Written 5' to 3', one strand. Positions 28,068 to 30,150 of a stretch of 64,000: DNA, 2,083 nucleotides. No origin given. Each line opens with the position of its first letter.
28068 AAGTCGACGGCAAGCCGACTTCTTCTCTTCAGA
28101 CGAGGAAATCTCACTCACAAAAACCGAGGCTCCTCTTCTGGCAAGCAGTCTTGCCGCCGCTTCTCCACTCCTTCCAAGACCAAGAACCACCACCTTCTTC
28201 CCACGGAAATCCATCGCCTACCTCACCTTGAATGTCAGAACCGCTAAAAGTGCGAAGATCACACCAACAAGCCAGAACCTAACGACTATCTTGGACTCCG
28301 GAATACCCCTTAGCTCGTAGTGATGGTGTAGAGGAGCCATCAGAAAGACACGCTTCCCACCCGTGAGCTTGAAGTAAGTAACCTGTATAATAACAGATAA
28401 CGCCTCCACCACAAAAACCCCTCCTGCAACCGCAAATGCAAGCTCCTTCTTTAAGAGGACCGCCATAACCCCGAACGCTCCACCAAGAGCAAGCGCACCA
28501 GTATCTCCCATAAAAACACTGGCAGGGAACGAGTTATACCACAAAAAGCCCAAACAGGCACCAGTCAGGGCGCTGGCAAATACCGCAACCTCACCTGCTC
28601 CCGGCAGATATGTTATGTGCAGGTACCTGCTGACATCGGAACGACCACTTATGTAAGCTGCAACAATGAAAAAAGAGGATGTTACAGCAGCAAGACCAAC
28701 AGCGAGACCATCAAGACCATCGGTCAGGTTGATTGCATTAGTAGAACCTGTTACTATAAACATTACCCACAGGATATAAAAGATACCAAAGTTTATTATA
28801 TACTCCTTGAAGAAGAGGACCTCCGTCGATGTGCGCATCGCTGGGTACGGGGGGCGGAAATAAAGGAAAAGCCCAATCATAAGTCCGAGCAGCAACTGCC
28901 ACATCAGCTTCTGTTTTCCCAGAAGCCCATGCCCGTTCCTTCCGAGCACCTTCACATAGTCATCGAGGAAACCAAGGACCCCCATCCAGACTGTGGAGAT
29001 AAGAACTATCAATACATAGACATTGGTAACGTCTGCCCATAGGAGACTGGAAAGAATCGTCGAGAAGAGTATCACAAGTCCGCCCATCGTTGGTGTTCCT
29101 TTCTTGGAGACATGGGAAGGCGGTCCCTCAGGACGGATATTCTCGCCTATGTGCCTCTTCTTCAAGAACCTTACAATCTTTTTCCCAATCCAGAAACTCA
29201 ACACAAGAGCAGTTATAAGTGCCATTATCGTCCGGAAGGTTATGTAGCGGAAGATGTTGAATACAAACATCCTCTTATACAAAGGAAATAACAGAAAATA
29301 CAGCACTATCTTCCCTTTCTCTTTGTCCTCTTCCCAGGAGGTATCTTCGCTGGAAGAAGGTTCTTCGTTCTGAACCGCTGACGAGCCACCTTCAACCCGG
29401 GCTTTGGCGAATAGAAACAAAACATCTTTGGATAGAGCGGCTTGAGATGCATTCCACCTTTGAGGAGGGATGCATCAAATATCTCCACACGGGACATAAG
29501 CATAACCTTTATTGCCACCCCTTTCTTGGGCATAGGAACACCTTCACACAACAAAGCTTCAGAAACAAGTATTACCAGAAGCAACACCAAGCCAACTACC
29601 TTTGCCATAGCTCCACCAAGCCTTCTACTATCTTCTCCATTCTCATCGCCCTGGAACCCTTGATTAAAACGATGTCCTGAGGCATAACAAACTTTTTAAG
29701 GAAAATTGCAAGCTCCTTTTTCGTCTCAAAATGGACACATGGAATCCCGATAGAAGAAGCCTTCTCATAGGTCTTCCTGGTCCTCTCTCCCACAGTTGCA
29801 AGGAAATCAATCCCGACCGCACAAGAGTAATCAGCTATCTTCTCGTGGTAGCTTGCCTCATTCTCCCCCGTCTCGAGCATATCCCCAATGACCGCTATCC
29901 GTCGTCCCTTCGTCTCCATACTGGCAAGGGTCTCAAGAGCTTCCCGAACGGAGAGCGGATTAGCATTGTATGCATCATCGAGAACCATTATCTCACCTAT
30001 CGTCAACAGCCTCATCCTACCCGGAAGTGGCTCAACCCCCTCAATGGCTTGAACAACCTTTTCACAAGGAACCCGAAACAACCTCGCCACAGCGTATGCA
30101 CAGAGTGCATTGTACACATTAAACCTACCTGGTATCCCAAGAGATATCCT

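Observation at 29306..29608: Unannotated 100-aa basic membrane-protein ORF inserted exactly between murF and mraY in the dcw cluster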

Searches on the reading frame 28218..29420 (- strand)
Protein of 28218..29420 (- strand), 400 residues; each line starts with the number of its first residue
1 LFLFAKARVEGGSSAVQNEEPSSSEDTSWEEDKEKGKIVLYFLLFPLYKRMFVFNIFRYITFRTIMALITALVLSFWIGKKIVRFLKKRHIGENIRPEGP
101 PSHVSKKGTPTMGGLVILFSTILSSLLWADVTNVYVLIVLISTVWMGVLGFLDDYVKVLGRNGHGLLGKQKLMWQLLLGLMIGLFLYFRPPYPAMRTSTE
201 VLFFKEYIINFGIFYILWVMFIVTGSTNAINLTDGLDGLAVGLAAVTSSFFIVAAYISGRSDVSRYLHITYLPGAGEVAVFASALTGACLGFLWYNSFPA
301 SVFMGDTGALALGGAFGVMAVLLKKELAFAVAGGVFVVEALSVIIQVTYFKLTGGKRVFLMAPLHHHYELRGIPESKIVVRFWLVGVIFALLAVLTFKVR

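Call 3: search_protein_families(library=pfam, proteins=[window:28218-29420:-], max_evalue=1)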
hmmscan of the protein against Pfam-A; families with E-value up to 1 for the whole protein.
window:28218-29420:- (400 aa): 2 families
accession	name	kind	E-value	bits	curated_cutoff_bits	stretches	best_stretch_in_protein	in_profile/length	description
PF00953.26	Glycos_transf_4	-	1.1e-32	113.6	27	1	137-323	2-159/160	Glycosyl transferase family 4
PF10555.14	MraY_sig1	-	3.8e-05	23.4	20.1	1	106-118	1-13/13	Phospho-N-acetylmuramoyl-pentapeptide-transferase signature 1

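Call 15: find_related_loci(query=window:28218-29306:-, collection=genome_contigs, flank=4000)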
Query window:28218-29306:- (362 aa) in genome_contigs; peptide patterns used: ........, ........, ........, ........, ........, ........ (x = any residue, [..] = any of these).
600 stretches matched a pattern (row limit reached: there are more); 597 encode a relative of the query (tblastn E <= 1e-3); the best 80 are kept; 80 distinct loci.
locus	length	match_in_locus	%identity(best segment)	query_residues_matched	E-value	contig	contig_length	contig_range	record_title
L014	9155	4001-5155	52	1-362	4e-127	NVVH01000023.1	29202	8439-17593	MAG: Candidatus Neomarinimicrobiota bacterium isolate NORP68 Contig_sourceCTD_641, whole genome shotgun sequence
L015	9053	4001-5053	53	17-362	4e-124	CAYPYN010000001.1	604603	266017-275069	MAG TPA_asm: uncultured Bacteroidota bacterium isolate binchicken_co130_117 genome assembly, contig: NODE_3_length_60460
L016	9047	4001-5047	52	1-350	6e-121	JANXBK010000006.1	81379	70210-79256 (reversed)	MAG: Thermodesulfovibrio sp. isolate SKYB3 NODE_6_length_81379_cov_18.322661, whole genome shotgun sequence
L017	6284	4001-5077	49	1-362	1e-119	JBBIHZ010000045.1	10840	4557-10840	MAG: Deltaproteobacteria bacterium isolate BR2S70218_bin_126 NODE_5039_length_10840_cov_3.500232, whole genome shotgun s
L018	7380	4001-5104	51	1-362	8e-119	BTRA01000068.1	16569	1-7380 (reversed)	MAG: Gemmatimonadota bacterium BMS9Abin29 DNA, NODE_1030_length_16569, whole genome shotgun sequence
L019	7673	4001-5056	52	16-362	4e-117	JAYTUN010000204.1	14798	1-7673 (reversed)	MAG: Ignavibacteria bacterium isolate GFS_5551 GFS_5551_203, whole genome shotgun sequence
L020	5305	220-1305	54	1-362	4e-117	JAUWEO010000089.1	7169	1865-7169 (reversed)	MAG: Candidatus Latescibacterota bacterium isolate CSMAG_2192 CSMAG_2192_k141_3751122_length_7169_cov_8.0000, whole geno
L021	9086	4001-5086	48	1-362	7e-116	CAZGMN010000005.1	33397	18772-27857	MAG TPA_asm: uncultured Eubacteriales bacterium isolate SRP098346_co1_441 genome assembly, contig: NODE_853_length_33397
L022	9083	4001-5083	48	1-362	2e-115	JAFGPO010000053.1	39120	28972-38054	MAG: candidate division WOR-3 bacterium isolate Zod_Metabat.699 k87_5116507, whole genome shotgun sequence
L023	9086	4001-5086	49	1-362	2e-114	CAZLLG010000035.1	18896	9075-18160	MAG TPA_asm: uncultured Eubacteriales bacterium isolate SRP167671_co1_161 genome assembly, contig: NODE_3373_length_1889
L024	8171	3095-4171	47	1-362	7e-113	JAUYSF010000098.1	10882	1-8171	MAG: Desulfoprunum sp. isolate C5_metabat.bin.56 C5_k141_264032, whole genome shotgun sequence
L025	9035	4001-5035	50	16-362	4e-111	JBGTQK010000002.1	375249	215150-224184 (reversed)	MAG: Cellvibrionales bacterium isolate WDNA11_bin.11.orig NODE_3_length_375249_cov_2.660324, whole genome shotgun sequen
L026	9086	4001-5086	49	1-362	8e-111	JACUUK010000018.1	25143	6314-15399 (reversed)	MAG: Candidatus Aminicenantes bacterium isolate Kmv29 NODE_930_length_25143_cov_15.138791, whole genome shotgun sequence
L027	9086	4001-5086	50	1-362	2e-108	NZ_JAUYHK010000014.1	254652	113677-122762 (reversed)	MAG: Thalassospira sp. isolate C24_maxbin.122 C24_k141_54945, whole genome shotgun sequence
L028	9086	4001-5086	50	1-362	4e-108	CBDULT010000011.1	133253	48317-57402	MAG TPA_asm: uncultured Thalassospiraceae bacterium isolate SRR22808124_binner12_Refined_92 genome assembly, contig: ERZ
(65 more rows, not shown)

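Call 21: find_homologous_proteins(query=window:28221-29306:-, max_evalue=1e-60)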
Query window:28221-29306:- (362 aa): 7818 proteins with E <= 1e-60 among 8000 candidates; the best 120 are listed.
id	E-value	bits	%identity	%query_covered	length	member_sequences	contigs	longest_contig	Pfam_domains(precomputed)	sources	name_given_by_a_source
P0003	1.2e-230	783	100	100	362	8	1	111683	PF00953.27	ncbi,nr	ncbi:phospho-N-acetylmuramoyl-pentapeptide-transferase [bacterium]|nr:phospho-N-acetylmuramoyl-penta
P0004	1.5e-137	477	59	100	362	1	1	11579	PF00953.27,PF10555.15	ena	-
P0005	1.5e-137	477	59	100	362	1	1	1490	PF00953.27,PF10555.15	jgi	jgi:phospho-N-acetylmuramoyl-pentapeptide-transferase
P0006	1.9e-136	473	58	100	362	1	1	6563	PF00953.27,PF10555.15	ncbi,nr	ncbi:MAG: phospho-N-acetylmuramoyl-pentapeptide-transferase [candidate division Zixibacteria bacteri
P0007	3.8e-136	472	57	100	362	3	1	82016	PF00953.27,PF10555.15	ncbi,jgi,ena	ncbi:MAG TPA: phospho-N-acetylmuramoyl-pentapeptide-transferase [candidate division Zixibacteria bac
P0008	1.2e-135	471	57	100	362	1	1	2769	PF00953.27,PF10555.15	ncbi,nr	ncbi:MAG: phospho-N-acetylmuramoyl-pentapeptide-transferase [candidate division Zixibacteria bacteri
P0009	4.9e-135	469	57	100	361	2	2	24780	PF00953.27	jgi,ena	-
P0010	1.1e-134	468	59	100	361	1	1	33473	PF00953.27,PF10555.15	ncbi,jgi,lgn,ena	-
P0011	1.1e-134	468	58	100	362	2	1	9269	PF00953.27,PF10555.15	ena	-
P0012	1.3e-134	467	57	100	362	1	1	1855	PF00953.27,PF10555.15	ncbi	-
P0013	2.8e-134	466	58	100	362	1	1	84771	PF00953.27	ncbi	-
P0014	7.7e-134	465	57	100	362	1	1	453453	PF00953.27,PF10555.15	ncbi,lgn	-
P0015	7.8e-134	465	57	100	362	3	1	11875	PF00953.27,PF10555.15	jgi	jgi:phospho-N-acetylmuramoyl-pentapeptide-transferase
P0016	1.2e-133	464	57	100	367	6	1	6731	PF00953.27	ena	-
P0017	1.7e-133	464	58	100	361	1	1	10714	PF00953.27,PF10555.15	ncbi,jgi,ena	-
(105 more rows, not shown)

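Call 22: find_encoding_contigs(protein=P0004, flank=3000, max_places=1)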
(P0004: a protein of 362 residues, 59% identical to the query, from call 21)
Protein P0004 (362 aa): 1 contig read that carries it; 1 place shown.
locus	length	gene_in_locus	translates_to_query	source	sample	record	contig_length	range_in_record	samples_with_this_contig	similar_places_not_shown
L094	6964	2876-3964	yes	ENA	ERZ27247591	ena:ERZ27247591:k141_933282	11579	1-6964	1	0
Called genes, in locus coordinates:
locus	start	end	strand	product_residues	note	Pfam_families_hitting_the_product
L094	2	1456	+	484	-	?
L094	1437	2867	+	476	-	PF01225:Mur_ligase, PF08245:Mur_ligase_M, PF02875:Mur_ligase_C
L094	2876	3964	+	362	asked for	PF10555:MraY_sig1 (weak), PF00953:Glycos_transf_4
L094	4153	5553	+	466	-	PF21377:MurD_N (weak), PF21799:MurD-like_N, PF08245:Mur_ligase_M, PF02875:Mur_ligase_C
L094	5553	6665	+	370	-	PF01098:FTSW_RODA_SPOVE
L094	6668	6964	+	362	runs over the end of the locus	PF03033:Glyco_transf_28, PF04101:Glyco_tran_28_C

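Call 23: find_encoding_contigs(protein=P0007, flank=3000, max_places=1)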
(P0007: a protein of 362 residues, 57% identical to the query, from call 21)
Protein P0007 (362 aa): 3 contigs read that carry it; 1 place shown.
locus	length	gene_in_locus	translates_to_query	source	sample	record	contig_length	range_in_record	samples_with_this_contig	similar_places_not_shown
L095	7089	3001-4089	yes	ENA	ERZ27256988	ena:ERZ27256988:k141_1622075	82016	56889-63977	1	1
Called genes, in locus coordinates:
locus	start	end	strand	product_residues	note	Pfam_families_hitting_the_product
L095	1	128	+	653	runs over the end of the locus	PF03717:PBP_dimer, PF00905:Transpeptidase, PF03793:PASTA (weak)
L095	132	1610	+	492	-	PF01225:Mur_ligase, PF08245:Mur_ligase_M, PF02875:Mur_ligase_C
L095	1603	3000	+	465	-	PF01225:Mur_ligase, PF08245:Mur_ligase_M, PF02875:Mur_ligase_C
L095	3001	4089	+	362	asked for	PF10555:MraY_sig1 (weak), PF00953:Glycos_transf_4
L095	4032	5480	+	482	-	PF21377:MurD_N (weak), PF21799:MurD-like_N, PF08245:Mur_ligase_M, PF02875:Mur_ligase_C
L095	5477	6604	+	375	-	PF01098:FTSW_RODA_SPOVE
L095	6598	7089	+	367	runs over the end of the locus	PF03033:Glyco_transf_28, PF04101:Glyco_tran_28_C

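Call 24: find_encoding_contigs(protein=P0013, flank=3000, max_places=1)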
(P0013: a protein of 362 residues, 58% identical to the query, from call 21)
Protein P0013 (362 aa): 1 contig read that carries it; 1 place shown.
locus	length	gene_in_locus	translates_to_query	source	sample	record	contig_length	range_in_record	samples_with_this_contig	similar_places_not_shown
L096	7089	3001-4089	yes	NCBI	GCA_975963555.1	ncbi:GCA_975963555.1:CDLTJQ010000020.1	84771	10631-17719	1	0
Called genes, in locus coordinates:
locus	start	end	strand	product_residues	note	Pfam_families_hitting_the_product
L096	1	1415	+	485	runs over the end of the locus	PF01225:Mur_ligase, PF08245:Mur_ligase_M, PF02875:Mur_ligase_C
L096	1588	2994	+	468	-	PF01225:Mur_ligase, PF08245:Mur_ligase_M, PF02875:Mur_ligase_C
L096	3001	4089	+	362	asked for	PF00953:Glycos_transf_4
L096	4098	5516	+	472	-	PF21799:MurD-like_N, PF08245:Mur_ligase_M, PF02875:Mur_ligase_C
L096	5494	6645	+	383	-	PF01098:FTSW_RODA_SPOVE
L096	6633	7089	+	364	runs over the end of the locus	PF03033:Glyco_transf_28, PF04101:Glyco_tran_28_C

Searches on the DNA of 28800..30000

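Call 4: search_rna_families(source=window, start=28800, end=30000, threshold=evalue, max_evalue=1)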
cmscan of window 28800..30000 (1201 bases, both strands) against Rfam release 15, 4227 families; matches with E-value up to 1: 0.
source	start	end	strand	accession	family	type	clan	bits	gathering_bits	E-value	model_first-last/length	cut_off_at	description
